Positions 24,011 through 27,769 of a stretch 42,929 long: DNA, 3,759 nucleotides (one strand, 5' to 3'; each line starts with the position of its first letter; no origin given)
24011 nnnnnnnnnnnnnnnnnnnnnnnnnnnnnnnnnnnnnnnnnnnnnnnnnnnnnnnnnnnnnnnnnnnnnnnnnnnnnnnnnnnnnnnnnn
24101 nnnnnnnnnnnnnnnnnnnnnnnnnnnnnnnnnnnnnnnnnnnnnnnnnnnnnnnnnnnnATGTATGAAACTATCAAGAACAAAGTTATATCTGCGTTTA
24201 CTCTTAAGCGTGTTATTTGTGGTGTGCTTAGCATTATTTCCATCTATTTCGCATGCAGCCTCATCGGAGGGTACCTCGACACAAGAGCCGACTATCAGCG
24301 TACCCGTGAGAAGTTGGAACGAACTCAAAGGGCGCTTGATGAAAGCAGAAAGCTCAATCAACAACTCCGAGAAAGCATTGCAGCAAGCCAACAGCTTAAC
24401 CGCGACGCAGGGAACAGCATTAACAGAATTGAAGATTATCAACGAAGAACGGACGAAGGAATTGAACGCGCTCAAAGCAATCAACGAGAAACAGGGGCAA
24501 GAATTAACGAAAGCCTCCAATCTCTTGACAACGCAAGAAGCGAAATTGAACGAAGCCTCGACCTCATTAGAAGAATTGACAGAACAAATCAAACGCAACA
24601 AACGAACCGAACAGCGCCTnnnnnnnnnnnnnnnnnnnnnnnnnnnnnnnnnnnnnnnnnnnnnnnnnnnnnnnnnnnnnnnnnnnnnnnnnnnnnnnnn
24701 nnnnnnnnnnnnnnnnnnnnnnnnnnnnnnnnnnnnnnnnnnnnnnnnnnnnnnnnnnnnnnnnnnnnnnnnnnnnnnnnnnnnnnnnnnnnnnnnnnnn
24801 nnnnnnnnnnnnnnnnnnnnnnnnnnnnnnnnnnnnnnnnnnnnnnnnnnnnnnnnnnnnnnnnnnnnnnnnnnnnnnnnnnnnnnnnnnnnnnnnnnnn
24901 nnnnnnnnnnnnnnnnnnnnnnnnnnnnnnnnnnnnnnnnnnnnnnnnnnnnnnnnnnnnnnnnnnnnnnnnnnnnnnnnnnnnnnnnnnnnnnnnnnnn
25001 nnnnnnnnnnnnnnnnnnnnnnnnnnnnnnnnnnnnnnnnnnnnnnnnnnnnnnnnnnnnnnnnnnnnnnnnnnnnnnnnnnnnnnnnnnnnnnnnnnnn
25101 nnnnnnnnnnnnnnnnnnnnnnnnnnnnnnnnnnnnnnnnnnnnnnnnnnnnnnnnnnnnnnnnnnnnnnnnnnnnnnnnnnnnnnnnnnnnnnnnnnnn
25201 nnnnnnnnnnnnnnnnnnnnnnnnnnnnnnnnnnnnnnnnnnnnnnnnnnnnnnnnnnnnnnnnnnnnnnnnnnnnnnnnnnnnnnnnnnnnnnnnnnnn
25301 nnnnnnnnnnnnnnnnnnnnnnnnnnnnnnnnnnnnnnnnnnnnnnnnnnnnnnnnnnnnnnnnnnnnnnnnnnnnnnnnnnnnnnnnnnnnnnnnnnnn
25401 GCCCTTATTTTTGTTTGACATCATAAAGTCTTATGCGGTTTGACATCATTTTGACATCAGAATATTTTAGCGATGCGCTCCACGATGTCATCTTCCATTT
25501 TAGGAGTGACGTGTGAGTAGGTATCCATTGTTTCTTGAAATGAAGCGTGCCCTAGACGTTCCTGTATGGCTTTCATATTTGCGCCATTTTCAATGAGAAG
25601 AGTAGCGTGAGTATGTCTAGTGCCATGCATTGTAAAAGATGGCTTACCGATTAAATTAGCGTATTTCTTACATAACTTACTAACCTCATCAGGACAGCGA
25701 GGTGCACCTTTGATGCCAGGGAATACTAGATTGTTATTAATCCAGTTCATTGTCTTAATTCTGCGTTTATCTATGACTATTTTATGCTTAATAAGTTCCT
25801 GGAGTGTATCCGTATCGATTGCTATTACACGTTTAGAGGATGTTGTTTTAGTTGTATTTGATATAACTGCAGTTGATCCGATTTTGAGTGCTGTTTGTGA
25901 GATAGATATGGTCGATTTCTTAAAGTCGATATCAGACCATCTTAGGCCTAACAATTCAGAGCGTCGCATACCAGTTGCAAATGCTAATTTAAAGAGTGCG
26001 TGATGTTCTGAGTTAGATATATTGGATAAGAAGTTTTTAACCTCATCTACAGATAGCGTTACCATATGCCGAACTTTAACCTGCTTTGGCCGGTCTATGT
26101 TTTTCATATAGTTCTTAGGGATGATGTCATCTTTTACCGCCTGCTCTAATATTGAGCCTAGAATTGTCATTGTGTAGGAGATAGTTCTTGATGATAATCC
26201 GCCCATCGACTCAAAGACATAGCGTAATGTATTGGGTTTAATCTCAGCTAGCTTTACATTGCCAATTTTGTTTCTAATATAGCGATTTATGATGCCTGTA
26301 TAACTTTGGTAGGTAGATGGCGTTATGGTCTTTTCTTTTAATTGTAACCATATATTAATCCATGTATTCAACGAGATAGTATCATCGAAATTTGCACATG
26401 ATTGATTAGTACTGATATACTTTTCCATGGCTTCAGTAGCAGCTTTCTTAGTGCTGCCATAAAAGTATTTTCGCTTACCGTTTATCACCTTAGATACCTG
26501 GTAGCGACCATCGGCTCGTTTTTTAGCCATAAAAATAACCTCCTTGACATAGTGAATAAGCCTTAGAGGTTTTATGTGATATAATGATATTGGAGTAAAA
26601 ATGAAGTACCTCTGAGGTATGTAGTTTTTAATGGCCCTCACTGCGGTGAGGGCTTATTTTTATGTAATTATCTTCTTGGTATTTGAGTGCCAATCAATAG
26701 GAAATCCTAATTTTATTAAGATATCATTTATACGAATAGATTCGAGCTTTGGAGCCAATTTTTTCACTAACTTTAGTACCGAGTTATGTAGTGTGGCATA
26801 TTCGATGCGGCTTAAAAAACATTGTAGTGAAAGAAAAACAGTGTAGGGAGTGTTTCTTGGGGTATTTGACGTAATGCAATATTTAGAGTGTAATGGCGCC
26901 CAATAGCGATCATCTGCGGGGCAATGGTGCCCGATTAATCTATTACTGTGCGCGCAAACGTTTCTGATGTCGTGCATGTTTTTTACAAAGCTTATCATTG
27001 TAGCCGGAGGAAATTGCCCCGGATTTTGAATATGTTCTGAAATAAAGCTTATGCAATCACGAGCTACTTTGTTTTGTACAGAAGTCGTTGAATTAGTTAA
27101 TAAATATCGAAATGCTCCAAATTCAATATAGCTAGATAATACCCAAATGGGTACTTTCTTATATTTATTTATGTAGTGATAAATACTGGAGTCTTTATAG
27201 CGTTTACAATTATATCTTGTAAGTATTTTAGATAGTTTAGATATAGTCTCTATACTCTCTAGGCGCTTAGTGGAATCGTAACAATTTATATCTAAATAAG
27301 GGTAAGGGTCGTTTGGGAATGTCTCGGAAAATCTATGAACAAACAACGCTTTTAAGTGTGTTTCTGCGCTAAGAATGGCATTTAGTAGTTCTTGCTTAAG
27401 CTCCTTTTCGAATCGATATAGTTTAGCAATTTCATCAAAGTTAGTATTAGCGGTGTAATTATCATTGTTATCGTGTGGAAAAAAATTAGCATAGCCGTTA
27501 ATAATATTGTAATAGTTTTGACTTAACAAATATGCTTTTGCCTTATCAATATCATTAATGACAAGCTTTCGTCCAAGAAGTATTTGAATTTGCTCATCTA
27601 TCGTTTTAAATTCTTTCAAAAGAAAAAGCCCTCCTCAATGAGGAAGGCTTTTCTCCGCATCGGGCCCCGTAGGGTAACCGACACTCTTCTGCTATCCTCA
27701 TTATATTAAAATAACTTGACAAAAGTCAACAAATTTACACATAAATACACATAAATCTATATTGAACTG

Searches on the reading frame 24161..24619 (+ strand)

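Call 57: search_protein_families(library=phrogs, proteins=[window:24161-24619:+], max_evalue=0.001)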
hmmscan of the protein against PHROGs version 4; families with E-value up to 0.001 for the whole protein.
window:24161-24619:+ (153 aa): 1 family
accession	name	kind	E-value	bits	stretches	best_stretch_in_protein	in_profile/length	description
phrog_18860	-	unknown function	5.3e-56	189.4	1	1-153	1-140/141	-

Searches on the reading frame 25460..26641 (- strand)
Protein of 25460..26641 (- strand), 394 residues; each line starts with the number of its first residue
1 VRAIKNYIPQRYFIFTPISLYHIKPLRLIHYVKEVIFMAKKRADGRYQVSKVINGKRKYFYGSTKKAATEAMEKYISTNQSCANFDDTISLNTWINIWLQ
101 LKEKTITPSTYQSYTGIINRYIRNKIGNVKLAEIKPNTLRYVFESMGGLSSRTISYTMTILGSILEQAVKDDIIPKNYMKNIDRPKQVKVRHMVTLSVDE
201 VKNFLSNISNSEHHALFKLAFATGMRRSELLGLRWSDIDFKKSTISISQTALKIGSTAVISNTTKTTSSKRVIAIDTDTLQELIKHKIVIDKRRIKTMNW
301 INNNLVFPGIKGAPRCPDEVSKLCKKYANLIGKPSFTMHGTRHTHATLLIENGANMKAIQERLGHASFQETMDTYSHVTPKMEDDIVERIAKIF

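Call 37: search_protein_families(library=pfam, proteins=[window:25460-26641:-], max_evalue=0.001)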
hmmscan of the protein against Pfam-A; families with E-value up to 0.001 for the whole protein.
window:25460-26641:- (394 aa): 4 families
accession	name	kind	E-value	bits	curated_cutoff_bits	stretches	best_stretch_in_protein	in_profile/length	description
PF00589.27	Phage_integrase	-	5.3e-31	108.1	27.1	1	196-380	3-170/172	Phage integrase family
PF14659.12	Phage_int_SAM_3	-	1.3e-10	41.7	22.6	1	91-140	2-51/58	Phage integrase, N-terminal SAM-like domain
PF13102.12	Phage_int_SAM_5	-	1.6e-05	25.6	22.3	1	95-180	6-94/98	Phage integrase SAM-like domain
PF22022.2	Phage_int_M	-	0.00063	20.4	27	0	96-178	6-89/96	Phage integrase central domain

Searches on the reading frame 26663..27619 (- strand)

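Call 37: search_protein_families(library=pfam, proteins=[window:26663-27619:-], max_evalue=0.001)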
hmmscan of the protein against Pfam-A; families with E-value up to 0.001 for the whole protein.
window:26663-27619:- (319 aa): 1 family
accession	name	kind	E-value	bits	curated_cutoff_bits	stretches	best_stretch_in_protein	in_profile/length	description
PF07751.16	Abi_2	-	2.4e-35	123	25.6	1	30-229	2-183/184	Abi-like protein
